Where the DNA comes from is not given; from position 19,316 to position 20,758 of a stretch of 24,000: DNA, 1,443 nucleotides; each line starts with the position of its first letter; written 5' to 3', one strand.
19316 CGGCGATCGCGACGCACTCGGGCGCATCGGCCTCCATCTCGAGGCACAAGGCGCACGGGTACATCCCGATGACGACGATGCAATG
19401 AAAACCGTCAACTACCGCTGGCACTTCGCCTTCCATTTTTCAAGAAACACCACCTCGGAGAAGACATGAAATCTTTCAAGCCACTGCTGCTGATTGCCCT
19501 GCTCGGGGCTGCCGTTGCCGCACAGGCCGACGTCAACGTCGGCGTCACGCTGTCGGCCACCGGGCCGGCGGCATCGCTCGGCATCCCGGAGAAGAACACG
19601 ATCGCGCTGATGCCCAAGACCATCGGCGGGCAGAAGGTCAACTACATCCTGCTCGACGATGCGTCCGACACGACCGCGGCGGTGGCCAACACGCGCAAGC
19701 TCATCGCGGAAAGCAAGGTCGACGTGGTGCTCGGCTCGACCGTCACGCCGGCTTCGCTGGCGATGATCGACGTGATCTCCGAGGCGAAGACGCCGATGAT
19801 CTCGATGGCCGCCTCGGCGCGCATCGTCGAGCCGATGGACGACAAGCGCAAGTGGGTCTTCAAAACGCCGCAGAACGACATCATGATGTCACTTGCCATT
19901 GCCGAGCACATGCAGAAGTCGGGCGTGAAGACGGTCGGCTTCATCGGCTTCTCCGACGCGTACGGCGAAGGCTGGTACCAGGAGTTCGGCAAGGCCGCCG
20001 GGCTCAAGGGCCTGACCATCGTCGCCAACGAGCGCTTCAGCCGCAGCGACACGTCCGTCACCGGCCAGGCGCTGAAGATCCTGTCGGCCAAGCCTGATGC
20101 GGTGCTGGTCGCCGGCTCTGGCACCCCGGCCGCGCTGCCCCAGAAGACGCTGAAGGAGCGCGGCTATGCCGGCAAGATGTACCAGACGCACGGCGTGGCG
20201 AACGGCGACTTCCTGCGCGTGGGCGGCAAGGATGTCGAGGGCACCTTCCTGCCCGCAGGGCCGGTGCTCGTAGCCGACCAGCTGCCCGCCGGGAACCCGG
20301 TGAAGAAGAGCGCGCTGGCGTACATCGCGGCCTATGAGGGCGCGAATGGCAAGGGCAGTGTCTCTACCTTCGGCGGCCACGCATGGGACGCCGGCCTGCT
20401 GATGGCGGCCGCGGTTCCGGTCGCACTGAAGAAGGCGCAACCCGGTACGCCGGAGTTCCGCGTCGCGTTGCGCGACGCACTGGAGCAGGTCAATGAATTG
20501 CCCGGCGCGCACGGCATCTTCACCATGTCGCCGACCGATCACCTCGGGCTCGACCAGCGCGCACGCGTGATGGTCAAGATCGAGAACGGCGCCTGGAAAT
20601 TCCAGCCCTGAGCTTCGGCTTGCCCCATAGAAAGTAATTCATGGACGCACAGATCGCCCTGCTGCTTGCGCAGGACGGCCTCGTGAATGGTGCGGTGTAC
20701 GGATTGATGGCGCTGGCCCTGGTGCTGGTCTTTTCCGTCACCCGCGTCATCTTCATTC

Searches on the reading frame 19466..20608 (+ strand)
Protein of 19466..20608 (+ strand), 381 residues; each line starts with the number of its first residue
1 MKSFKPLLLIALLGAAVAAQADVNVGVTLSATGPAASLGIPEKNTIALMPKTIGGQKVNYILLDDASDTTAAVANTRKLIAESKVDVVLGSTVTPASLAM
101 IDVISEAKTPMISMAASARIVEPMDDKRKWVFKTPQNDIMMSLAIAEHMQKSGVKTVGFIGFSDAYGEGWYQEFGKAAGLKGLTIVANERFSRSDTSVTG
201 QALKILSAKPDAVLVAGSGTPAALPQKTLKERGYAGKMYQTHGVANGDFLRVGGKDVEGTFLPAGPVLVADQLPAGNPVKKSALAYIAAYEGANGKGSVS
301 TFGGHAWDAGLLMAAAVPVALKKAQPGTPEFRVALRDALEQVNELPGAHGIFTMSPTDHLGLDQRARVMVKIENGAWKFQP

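Call 14: search_protein_families(library=ncbifam, proteins=[window:19466-20608:+])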
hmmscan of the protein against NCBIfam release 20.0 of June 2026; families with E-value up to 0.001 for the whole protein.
window:19466-20608:+ (381 aa): 2 families
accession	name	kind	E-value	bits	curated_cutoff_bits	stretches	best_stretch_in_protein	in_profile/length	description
NF011933.0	PRK15404.1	subfamily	1e-09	37.9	477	1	10-262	14-270/370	high-affinity branched-chain amino acid ABC transporter substrate-binding protein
TIGR03407.1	urea_ABC_UrtA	exception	0.00015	20.8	492.75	1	53-108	37-92/361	urea ABC transporter substrate-binding protein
